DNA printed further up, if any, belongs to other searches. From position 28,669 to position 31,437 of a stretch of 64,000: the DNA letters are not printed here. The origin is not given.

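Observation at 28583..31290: Small basic protein plus 825-aa GHKL (MORC/MutL-like) ATPase converging on the Ssp-like operon with only a 5-nt gap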

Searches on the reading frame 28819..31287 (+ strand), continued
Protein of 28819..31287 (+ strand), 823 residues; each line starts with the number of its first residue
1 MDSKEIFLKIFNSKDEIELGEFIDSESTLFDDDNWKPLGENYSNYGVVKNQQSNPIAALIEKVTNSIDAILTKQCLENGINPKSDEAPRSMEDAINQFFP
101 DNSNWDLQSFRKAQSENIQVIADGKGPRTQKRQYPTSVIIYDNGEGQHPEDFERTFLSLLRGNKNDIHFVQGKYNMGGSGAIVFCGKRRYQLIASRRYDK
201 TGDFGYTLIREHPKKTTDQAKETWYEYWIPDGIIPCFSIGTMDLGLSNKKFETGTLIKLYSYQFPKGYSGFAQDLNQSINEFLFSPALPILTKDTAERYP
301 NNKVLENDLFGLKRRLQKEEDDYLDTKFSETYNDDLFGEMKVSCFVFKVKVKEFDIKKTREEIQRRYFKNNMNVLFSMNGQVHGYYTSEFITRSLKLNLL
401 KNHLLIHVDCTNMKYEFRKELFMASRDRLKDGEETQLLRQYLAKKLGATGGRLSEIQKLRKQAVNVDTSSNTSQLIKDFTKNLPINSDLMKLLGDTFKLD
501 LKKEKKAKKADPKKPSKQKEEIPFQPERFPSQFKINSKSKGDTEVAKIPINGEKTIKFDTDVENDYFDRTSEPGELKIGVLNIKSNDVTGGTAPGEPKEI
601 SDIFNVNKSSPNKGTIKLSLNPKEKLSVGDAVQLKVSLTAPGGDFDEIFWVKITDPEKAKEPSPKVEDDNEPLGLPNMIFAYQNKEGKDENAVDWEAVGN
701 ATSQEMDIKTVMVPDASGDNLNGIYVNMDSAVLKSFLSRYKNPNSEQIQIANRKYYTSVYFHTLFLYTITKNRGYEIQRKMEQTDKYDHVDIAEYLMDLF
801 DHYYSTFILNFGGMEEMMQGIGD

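Call 38: list_cluster_members(proteins=[P0125, P0130, P0138, P0147, P0160, P0179, P0200, P0220, P0250, P0270])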
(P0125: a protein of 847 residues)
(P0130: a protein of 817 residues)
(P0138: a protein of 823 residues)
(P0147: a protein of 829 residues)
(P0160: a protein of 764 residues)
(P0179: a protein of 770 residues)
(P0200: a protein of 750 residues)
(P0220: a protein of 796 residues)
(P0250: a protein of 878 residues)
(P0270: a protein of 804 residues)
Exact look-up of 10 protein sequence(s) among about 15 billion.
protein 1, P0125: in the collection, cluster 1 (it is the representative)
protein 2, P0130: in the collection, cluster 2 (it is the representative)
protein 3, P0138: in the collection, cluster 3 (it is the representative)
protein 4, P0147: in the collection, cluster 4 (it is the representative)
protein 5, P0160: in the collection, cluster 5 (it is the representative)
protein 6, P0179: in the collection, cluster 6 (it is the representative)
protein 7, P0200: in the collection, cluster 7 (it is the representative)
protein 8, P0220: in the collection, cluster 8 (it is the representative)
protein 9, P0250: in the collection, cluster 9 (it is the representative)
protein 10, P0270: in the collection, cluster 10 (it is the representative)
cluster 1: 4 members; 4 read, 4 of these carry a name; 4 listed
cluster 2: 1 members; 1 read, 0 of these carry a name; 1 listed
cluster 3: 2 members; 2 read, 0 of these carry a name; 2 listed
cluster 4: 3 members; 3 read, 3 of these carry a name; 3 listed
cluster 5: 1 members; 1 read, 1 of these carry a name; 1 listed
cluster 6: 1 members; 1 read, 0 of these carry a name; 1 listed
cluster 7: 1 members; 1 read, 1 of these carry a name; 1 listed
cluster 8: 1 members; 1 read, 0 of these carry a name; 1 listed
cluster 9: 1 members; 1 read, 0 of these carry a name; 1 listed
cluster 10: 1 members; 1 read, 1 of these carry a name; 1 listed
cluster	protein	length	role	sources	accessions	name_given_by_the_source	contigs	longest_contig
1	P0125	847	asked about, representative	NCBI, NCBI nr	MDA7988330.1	MAG: hypothetical protein MPK03_01560 [Alphaproteobacteria bacterium] | hypothetical protein [Alphaproteobacteria bacterium]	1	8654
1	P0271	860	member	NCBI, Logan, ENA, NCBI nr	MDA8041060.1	MAG: hypothetical protein MPJ22_01365 [Pirellulales bacterium] | hypothetical protein [Pirellulales bacterium]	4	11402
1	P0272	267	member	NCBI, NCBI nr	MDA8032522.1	MAG: hypothetical protein MPK62_15645, partial [Alphaproteobacteria bacterium] | hypothetical protein [Alphaproteobacteria bacterium]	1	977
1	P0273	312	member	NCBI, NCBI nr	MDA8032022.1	MAG: hypothetical protein MPK62_13045, partial [Alphaproteobacteria bacterium] | hypothetical protein [Alphaproteobacteria bacterium]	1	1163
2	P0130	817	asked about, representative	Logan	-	-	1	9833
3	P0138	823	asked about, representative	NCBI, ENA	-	-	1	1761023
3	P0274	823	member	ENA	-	-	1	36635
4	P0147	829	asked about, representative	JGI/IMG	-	hypothetical protein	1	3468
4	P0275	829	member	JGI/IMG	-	hypothetical protein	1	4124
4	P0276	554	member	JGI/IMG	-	hypothetical protein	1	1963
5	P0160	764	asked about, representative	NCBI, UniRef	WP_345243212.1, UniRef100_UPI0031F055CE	hypothetical protein [Pontibacillus salipaludis] | hypothetical protein n=1 Tax=Pontibacillus salipaludis TaxID=1697394 RepID=UPI0031F055CE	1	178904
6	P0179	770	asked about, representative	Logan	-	-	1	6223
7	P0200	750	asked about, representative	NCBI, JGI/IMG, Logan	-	hypothetical protein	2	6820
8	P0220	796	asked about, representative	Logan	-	-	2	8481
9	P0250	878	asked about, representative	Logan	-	-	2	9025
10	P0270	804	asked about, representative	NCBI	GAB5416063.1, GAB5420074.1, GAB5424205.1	MAG: hypothetical protein Crog4KO_13520 [Crocinitomicaceae bacterium]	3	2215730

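Call 39: predict_structure(alignment_id=A1)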
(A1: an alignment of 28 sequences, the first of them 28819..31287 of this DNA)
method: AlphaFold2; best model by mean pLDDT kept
length: 823 residues; sequences in the alignment: 28
mean_pLDDT: 57.8   pTM: 0.30
mean pLDDT of the five models: 57.8, 56.2, 56.0, 54.5, 49.4
residues with pLDDT >= 90: 0; 70-90: 283; 50-70: 236; < 50: 304
segments of 3 or more residues with pLDDT < 50: 38-67, 102-186, 197-200, 219-223, 245-292, 294-310, 380-389, 425-429, 465-477, 482-524, 587-598, 658-673, 812-823
pLDDT, mean of each block of 10 residues (from residue 1): 80 70 83 65 24 29 45 69 66 58 41 33 27 24 29 31 23 24 45 51 63 58 61 68 48 34 29 35 36 45 39 72 86 83 85 77 73 62 45 62 78 68 50 69 78 79 50 47 43 41 34 38 51 72 73 79 66 70 56 41 67 72 72 80 77 63 34 61 79 84 82 75 82 70 55 66 68 62 65 74 58 40 34
secondary structure, 60 per line:
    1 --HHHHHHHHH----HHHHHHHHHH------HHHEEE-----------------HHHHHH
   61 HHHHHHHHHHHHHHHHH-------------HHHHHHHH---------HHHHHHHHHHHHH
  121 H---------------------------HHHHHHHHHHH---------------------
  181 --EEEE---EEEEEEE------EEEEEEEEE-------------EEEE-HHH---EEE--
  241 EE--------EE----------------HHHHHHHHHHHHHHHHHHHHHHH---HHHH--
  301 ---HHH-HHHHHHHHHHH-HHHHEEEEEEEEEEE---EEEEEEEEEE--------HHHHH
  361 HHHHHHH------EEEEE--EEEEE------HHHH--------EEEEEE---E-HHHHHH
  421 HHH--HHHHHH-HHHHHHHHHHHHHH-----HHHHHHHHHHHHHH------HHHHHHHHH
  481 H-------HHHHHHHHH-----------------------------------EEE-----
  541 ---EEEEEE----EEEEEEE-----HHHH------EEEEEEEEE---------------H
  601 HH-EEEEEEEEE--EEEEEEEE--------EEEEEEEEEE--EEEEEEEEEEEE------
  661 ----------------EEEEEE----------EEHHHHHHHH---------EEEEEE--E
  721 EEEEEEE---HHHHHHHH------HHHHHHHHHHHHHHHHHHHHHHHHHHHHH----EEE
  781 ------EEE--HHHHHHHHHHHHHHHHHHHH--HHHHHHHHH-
elements in order (helices of 4 or more, strands of 3 or more residues): H3-11 H16-25 E35-37 H55-77 H91-98 H108-121 H149-159 E183-186 E190-196 E203-211 E225-228 E236-238 H269-291 H295-298 H308-318 H320-323 E324-334 E338-347 H356-367 E374-378 E381-385 H392-395 E404-409 H415-423 H426-431 H433-446 H452-465 H472-481 H489-497 E533-535 E544-549 E554-560 H566-569 E576-584 E604-612 E615-622 E631-640 E643-654 E677-682 H695-702 E712-717 E720-727 H731-738 H745-773 E778-780 E787-789 H792-811 H814-822

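Call 41: search_solved_structures(query=A2, max_evalue=1, show_alignments=3)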
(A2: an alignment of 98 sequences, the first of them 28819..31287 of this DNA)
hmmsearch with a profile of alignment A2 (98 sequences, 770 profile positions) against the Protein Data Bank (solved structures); distinct sequences matched with E-value up to 1: 0.

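Call 46: find_homologous_proteins(query=A3, max_evalue=1e-10)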
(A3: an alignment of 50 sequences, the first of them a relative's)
Query A3 (50 sequences) (775 aa, profile of the alignment): 979 proteins with E <= 1e-10 among 8000 candidates; the best 120 are listed.
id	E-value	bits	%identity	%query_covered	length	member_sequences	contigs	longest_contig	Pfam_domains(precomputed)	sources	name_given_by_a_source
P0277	3.3e-284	963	46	100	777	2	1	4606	-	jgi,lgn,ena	-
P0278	5.1e-281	952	46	99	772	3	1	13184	-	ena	-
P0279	7.8e-281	952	46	99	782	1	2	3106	-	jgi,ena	-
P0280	1.2e-279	948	48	100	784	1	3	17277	-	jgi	-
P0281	2.2e-279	947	45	100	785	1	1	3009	-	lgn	-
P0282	5.3e-279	946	44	100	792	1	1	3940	-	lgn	-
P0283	1.7e-278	944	46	99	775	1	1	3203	-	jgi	jgi:hypothetical protein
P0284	1.3e-277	941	47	99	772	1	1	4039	-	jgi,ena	-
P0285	2.8e-277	940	47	99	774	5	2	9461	-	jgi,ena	-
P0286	3.4e-277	940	47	100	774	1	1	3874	-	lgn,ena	-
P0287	6.8e-277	939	47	100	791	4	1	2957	-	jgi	-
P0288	1.1e-276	938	45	100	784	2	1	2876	-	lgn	-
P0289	1.5e-276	938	46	99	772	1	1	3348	-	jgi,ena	-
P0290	2.5e-276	937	47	100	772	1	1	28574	-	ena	-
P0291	5.6e-276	936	45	100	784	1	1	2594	-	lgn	-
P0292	8.8e-276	935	46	100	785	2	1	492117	-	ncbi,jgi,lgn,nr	ncbi:MAG: hypothetical protein N2692_02380 [Patescibacteria group bacterium]|jgi:hypothetical protei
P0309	1.0e-273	928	45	100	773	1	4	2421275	-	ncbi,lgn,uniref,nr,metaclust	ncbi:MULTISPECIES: hypothetical protein [Methanobacterium]|uniref:Uncharacterized protein n=1 Tax=Me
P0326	9.1e-272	922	45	99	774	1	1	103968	-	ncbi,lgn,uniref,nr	ncbi:hypothetical protein [Virgibacillus halodenitrificans]|uniref:hypothetical protein n=1 Tax=Virg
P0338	7.1e-271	919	45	100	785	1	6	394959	-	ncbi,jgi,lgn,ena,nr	ncbi:MAG TPA: hypothetical protein PKY35_12450 [Candidatus Hydrogenedentes bacterium]|nr:hypothetica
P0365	1.2e-268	912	43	99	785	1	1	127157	-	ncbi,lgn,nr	ncbi:MAG: hypothetical protein HY960_03085 [Ignavibacteriae bacterium]|nr:hypothetical protein [Igna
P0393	3.6e-267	907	44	99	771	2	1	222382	-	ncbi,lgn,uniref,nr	ncbi:hypothetical protein [Sediminibacillus albus]|uniref:Histidine kinase-, DNA gyrase B-, and HSP9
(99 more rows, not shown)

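Call 47: find_encoding_contigs(protein=P0309, flank=10000, max_places=2)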
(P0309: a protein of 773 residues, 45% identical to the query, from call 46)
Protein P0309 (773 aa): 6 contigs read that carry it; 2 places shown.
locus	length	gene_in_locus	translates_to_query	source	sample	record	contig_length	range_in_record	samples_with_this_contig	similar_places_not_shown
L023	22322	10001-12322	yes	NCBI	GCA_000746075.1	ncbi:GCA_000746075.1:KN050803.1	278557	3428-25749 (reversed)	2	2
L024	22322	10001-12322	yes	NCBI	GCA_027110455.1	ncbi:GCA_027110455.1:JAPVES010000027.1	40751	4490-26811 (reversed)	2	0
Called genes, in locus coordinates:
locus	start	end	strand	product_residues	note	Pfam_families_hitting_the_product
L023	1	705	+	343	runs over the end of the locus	PF02661:Fic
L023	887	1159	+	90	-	PF01909:NTP_transf_2, PF18765:Polbeta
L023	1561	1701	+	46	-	-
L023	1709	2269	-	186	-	-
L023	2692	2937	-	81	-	-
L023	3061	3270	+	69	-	-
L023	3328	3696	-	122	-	-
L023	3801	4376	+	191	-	PF01978:TrmB (weak)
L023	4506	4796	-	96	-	-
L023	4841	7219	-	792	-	PF02810:SEC-C (weak)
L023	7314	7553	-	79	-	-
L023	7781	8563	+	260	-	PF03352:Adenine_glyco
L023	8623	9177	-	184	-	-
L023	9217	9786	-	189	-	PF08819:DUF1802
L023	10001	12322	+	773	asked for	-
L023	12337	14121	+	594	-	PF12161:HsdM_N, PF02384:N6_Mtase, PF07669:Eco57I (weak)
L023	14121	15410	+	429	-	PF01420:Methylase_S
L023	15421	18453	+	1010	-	PF04313:HSDR_N, PF04851:ResIII, PF18766:SWI2_SNF2, PF22679:T1R_D3-like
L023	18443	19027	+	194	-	PF01863:YgjP-like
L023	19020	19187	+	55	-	PF24458:DUF7573 (faint), PF26040:Zn_ribbon_CLPX_N (faint)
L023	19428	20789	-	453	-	PF03235:GmrSD_N, PF01844:HNH (weak)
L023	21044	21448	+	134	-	-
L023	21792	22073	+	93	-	-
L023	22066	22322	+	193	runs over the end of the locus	PF01909:NTP_transf_2, PF18765:Polbeta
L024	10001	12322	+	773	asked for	-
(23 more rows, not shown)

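Call 48: find_encoding_contigs(protein=P0326, flank=10000, max_places=2)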
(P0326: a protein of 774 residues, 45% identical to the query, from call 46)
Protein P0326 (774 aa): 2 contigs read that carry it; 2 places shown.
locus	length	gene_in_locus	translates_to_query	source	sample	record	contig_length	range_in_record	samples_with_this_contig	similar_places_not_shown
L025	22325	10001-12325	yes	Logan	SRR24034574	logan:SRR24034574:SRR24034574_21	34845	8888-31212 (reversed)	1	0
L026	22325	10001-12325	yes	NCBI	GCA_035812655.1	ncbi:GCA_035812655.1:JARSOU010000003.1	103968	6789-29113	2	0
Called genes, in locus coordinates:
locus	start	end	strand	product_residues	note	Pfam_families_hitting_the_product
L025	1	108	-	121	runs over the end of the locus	-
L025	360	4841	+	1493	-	PF13020:NOV_C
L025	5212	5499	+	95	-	-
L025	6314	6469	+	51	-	-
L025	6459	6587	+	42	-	-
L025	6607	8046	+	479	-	PF02384:N6_Mtase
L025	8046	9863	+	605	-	PF01420:Methylase_S (weak), PF25199:nSTAND_NTPase5 (faint), PF01420:Methylase_S, PF00270:DEAD (weak), PF04851:ResIII, PF18766:SWI2_SNF2 (weak)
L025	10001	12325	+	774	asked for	-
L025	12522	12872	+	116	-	PF10711:DUF2513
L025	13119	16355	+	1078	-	PF04851:ResIII, PF00270:DEAD, PF18766:SWI2_SNF2, PF00271:Helicase_C, PF08463:EcoEI_R_C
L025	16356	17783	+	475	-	PF12161:HsdM_N, PF02384:N6_Mtase, PF01170:UPF0020 (weak), PF07669:Eco57I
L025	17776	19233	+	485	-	PF01420:Methylase_S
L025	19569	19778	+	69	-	-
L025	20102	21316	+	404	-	PF14199:DUF4317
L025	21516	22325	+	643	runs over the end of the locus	PF06874:FBPase_2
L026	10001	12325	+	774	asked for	-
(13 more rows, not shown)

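Call 49: find_encoding_contigs(protein=P0292, flank=10000, max_places=2)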
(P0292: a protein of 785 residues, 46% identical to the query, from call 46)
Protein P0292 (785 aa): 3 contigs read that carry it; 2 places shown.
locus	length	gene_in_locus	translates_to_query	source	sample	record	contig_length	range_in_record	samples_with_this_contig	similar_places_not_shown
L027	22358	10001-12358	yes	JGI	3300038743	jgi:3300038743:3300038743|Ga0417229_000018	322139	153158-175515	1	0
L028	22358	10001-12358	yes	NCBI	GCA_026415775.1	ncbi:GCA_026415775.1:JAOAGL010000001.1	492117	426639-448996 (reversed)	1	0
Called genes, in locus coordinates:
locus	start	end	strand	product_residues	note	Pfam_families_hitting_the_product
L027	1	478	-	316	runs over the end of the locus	PF01745:IPT (weak), PF01715:IPPT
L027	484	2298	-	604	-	PF07973:tRNA_SAD, PF00587:tRNA-synt_2b, PF03129:HGTP_anticodon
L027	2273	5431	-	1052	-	PF02811:PHP, PF07733:DNA_pol3_alpha, PF17657:DNA_pol3_finger, PF14579:HHH_6, PF01336:tRNA_anti-codon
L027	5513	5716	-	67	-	-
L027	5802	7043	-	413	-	PF12704:MacB_PCD, PF02687:FtsX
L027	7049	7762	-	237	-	PF00005:ABC_tran, PF02463:SMC_N (faint), PF13304:AAA_21 (faint)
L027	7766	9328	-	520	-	PF25917:BSH_RND (weak), PF25973:BSH_CzcB (faint), PF25990:Beta-barrel_YknX (faint), PF25967:RND-MFP_C (weak)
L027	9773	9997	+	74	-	-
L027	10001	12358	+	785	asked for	-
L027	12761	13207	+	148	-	PF10604:Polyketide_cyc2 (weak), PF03364:Polyketide_cyc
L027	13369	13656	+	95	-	PF03477:ATP-cone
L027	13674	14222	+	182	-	PF01161:PBP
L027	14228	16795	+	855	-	PF00690:Cation_ATPase_N, PF00122:E1-E2_ATPase, PF13246:Cation_ATPase, PF00702:Hydrolase, PF00689:Cation_ATPase_C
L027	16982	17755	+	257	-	-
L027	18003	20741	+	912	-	PF00690:Cation_ATPase_N, PF08282:Hydrolase_3 (faint), PF00122:E1-E2_ATPase, PF00702:Hydrolase, PF13246:Cation_ATPase, PF00689:Cation_ATPase_C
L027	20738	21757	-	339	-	PF00188:CAP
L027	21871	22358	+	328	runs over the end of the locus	-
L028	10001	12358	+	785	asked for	-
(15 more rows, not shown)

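Call 51: find_encoding_contigs(protein=P0338, flank=10000, max_places=2)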
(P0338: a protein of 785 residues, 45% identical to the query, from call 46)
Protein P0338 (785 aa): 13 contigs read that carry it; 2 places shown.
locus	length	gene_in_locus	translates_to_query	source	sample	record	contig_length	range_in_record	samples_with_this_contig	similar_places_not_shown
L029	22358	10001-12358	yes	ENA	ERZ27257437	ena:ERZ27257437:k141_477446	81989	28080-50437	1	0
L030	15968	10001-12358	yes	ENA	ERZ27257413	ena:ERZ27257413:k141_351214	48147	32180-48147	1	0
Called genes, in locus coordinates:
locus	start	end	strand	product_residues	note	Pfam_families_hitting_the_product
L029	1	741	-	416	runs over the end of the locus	PF02563:Poly_export, PF10531:SLBB (weak), PF22461:SLBB_2 (weak), PF10531:SLBB (weak), PF22461:SLBB_2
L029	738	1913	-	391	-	PF00158:Sigma54_activat, PF14532:Sigma54_activ_2, PF07724:AAA_2 (weak), PF07728:AAA_5 (weak), PF01078:Mg_chelatase (weak), PF25601:AAA_lid_14, PF02954:HTH_8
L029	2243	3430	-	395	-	PF13353:Fer4_12 (weak), PF04055:Radical_SAM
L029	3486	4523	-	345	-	PF00535:Glycos_transf_2, PF10111:Glyco_tranf_2_2, PF13506:Glyco_transf_21 (weak)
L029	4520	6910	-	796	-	PF13231:PMT_2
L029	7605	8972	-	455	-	PF26549:Tricorn_N (faint), PF07676:PD40 (faint), PF12566:DUF3748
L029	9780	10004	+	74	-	-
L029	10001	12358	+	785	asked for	-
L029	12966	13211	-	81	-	-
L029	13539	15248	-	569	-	PF16949:ABC_tran_2, PF09847:12TM_1 (faint)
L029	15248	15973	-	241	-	PF00005:ABC_tran, PF13304:AAA_21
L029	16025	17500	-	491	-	PF01841:Transglut_core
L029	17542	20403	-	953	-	PF07517:SecA_DEAD, PF01043:SecA_PP_bind, PF21090:P-loop_SecA, PF07516:SecA_SW, PF02810:SEC-C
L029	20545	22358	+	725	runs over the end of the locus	PF00884:Sulfatase, PF01663:Phosphodiest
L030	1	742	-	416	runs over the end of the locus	PF02563:Poly_export, PF10531:SLBB (weak), PF22461:SLBB_2 (weak), PF10531:SLBB (weak), PF22461:SLBB_2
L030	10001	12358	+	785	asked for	-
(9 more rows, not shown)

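Call 52: find_encoding_contigs(protein=P0365, flank=10000, max_places=2)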
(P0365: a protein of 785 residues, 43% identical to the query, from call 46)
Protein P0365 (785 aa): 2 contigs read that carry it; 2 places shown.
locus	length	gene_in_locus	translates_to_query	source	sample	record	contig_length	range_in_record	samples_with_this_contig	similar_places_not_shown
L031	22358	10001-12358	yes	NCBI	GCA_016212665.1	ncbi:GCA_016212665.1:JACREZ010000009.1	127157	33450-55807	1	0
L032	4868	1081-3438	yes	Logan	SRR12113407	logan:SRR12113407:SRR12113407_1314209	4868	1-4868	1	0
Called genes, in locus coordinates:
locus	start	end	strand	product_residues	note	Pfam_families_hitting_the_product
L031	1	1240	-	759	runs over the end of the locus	PF07715:Plug, PF00593:TonB_dep_Rec_b-barrel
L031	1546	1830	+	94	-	PF01649:Ribosomal_S20p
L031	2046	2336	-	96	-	PF01541:GIY-YIG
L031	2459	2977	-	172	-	PF00515:TPR_1 (faint), PF07719:TPR_2 (faint), PF13181:TPR_8 (faint), PF13428:TPR_14 (faint), PF14559:TPR_19 (weak), PF13174:TPR_6 (faint), PF13424:TPR_12 (faint)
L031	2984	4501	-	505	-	PF13506:Glyco_transf_21, PF13641:Glyco_tranf_2_3, PF00535:Glycos_transf_2, PF13632:Glyco_trans_2_3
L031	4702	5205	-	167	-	PF04390:LptE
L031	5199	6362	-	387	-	PF00158:Sigma54_activat, PF14532:Sigma54_activ_2, PF07724:AAA_2 (weak), PF07728:AAA_5 (weak), PF25601:AAA_lid_14, PF02954:HTH_8, PF18024:HTH_50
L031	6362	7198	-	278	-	PF05036:SPOR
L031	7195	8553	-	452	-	PF00919:UPF0004, PF04055:Radical_SAM, PF01938:TRAM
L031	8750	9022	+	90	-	-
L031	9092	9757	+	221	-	-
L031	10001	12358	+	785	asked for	-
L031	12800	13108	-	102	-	PF22600:MTPAP-like_central (weak), PF01909:NTP_transf_2, PF18765:Polbeta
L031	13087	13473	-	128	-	PF05168:HEPN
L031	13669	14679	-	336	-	PF07920:DUF1684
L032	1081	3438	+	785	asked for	-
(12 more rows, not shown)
